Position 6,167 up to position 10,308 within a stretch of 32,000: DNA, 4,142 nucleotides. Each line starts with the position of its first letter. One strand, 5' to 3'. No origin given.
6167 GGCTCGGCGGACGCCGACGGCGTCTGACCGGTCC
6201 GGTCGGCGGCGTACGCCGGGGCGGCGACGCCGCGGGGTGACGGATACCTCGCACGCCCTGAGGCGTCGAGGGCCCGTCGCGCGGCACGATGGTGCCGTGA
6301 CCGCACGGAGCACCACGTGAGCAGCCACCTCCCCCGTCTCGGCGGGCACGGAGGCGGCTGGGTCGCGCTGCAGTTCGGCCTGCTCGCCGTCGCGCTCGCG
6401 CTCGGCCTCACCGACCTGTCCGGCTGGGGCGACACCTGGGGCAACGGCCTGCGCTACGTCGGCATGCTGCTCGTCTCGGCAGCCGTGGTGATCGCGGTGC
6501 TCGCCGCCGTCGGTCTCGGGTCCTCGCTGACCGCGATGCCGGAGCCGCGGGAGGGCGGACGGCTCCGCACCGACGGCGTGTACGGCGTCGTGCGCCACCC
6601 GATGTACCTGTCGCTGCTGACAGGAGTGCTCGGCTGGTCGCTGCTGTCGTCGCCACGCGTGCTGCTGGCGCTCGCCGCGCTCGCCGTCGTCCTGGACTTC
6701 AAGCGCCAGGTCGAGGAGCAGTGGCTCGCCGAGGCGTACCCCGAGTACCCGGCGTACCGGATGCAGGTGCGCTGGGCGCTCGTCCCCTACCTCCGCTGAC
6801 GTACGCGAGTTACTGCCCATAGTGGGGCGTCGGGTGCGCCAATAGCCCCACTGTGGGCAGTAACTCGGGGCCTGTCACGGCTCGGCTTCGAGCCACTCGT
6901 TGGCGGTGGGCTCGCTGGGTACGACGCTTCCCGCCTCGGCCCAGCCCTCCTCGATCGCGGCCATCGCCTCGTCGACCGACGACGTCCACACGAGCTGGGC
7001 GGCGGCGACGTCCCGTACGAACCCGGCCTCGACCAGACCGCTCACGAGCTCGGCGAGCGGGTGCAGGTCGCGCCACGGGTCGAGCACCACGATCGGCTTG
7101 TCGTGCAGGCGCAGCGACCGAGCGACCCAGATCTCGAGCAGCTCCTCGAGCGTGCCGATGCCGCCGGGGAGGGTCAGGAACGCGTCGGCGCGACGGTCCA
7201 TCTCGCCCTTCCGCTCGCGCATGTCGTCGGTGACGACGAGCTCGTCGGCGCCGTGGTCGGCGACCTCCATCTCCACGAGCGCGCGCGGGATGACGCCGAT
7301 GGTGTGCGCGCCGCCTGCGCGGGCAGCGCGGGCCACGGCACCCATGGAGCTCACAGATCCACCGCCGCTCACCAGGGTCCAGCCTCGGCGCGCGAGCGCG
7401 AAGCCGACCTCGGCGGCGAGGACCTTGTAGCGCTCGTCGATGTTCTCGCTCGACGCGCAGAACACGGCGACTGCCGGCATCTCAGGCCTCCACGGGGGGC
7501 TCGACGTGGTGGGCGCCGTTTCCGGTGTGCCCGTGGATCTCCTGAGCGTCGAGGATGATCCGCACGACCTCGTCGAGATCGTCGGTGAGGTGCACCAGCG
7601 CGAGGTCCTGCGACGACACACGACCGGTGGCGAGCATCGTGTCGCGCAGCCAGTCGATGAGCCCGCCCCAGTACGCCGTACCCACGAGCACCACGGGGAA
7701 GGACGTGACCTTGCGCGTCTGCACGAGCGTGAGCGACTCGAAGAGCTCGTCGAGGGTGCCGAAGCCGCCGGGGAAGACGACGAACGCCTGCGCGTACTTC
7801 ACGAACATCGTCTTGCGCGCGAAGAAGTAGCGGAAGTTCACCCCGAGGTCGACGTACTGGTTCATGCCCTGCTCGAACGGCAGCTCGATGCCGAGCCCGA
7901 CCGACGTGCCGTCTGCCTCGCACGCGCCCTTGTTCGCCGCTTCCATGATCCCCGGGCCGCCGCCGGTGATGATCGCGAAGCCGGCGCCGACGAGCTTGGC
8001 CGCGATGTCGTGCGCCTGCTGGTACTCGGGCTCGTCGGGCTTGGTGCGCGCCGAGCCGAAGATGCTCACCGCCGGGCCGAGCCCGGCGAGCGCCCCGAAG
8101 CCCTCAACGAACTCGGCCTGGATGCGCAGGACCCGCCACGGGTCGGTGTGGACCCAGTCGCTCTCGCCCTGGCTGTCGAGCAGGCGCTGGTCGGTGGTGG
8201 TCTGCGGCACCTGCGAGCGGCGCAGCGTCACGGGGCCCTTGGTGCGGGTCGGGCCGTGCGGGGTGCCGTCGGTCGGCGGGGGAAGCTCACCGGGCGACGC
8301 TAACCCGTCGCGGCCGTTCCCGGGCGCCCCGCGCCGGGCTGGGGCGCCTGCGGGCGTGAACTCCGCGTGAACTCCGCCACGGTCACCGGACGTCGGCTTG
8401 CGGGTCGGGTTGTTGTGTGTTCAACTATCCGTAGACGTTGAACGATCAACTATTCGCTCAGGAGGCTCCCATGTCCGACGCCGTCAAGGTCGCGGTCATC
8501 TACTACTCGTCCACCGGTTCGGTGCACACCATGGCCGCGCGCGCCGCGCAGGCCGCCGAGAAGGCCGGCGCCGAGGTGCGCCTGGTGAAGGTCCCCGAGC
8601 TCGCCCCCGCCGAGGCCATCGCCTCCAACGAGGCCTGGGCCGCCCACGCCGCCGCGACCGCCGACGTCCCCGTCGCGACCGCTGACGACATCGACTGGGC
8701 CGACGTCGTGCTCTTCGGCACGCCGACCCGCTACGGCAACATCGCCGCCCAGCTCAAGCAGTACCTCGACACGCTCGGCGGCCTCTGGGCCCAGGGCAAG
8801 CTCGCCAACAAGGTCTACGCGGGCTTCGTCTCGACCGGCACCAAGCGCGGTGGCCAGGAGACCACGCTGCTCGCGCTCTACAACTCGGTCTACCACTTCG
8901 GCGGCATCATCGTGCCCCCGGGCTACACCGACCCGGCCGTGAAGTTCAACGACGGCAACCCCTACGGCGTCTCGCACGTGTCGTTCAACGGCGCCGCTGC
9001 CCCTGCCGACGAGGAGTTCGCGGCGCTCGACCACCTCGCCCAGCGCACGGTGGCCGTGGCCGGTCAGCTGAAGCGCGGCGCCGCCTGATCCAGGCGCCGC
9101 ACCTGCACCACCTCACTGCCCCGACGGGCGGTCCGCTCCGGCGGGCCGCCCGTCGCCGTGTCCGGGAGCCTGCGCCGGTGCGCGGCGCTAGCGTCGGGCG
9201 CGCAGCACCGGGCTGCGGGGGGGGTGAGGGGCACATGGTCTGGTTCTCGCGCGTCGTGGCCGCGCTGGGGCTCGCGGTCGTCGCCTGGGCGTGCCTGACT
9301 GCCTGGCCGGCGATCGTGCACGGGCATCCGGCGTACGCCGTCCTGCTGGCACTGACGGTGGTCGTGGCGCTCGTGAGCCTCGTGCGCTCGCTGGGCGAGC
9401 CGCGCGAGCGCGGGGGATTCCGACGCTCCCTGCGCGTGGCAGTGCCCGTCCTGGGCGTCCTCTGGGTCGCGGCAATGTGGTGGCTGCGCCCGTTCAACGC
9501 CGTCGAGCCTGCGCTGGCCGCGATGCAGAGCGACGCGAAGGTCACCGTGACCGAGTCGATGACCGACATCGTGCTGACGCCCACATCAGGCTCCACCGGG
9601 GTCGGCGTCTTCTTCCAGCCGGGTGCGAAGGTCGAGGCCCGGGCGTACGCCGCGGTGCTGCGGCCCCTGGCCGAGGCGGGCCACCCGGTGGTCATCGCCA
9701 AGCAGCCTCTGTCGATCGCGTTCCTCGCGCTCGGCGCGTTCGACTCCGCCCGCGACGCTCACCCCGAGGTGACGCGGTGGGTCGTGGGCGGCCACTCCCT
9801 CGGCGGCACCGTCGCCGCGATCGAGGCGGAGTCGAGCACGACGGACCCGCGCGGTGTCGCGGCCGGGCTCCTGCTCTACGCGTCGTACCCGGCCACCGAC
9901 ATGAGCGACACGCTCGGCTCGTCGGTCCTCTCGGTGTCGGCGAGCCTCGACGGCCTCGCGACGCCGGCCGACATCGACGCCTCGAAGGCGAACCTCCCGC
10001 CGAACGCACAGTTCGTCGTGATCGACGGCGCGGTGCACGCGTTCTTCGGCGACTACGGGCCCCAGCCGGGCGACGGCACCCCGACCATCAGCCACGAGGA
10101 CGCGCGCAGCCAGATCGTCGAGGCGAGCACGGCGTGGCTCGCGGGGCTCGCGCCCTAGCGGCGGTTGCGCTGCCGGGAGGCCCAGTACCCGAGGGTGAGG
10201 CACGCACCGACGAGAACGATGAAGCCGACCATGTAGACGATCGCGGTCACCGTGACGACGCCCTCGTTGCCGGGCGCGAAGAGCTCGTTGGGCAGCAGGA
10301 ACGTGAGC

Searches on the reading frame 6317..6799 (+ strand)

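Call 36: search_protein_families(library=pfam, proteins=[window:6317-6799:+], max_evalue=0.001)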
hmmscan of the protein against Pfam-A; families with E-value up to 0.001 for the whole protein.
window:6317-6799:+ (160 aa): 2 families
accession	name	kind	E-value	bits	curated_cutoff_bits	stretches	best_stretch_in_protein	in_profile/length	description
PF04191.18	PEMT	-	1.2e-12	48.6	25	1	47-142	3-103/105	Phospholipid methyltransferase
PF04140.19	ICMT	-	8.8e-06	26.5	24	1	55-137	7-93/95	Isoprenylcysteine carboxyl methyltransferase (ICMT) family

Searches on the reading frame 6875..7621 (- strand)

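Call 36: search_protein_families(library=pfam, proteins=[window:6875-7621:-], max_evalue=0.001)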
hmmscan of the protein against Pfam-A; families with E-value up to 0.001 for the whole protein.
window:6875-7621:- (248 aa): 2 families
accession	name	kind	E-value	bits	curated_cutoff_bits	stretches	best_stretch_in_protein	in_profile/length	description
PF03641.19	Lysine_decarbox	-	4.3e-33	114.7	27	1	93-222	1-130/131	Possible lysine decarboxylase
PF18306.6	LDcluster4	-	3.8e-15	56.2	26.3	1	50-181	3-124/151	SLOG cluster4 family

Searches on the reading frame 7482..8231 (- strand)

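Call 36: search_protein_families(library=pfam, proteins=[window:7482-8231:-], max_evalue=0.001)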
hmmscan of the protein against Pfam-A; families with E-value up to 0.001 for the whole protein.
window:7482-8231:- (249 aa): 2 families
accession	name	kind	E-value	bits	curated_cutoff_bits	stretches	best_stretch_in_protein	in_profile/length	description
PF03641.19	Lysine_decarbox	-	4.2e-34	118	27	1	96-224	1-129/131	Possible lysine decarboxylase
PF18306.6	LDcluster4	-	1.7e-15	57.4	26.3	1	55-167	4-114/151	SLOG cluster4 family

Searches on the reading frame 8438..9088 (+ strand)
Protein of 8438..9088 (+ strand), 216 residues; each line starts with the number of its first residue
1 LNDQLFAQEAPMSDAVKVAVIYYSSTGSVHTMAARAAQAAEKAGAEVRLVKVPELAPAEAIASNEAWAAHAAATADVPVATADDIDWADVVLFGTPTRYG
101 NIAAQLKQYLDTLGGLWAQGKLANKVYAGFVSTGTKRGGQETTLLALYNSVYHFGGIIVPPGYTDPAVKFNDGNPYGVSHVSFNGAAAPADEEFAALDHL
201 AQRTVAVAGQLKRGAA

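Call 36: search_protein_families(library=pfam, proteins=[window:8438-9088:+], max_evalue=0.001)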
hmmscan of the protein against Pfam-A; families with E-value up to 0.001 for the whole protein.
window:8438-9088:+ (216 aa): 4 families
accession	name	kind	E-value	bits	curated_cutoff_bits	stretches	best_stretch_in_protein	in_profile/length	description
PF03358.20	FMN_red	-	3.9e-17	62.7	24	1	17-162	2-143/152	NADPH-dependent FMN reductase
PF02525.22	Flavodoxin_2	-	1.3e-10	41.8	27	1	17-136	2-137/198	Flavodoxin-like fold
PF00258.30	Flavodoxin_1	-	6.5e-09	36.5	25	1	20-148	1-136/143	Flavodoxin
PF12724.12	Flavodoxin_5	-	4.1e-06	27.6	27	1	60-138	17-89/145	Flavodoxin domain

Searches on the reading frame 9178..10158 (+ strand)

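Call 36: search_protein_families(library=pfam, proteins=[window:9178-10158:+], max_evalue=0.001)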
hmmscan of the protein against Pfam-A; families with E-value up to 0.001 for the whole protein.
window:9178-10158:+ (326 aa): 1 family
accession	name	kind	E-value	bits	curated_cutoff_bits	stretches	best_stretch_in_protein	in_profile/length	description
PF12695.13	Abhydrolase_5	-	4.2e-42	144.2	27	1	144-309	2-162/164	Alpha/beta hydrolase family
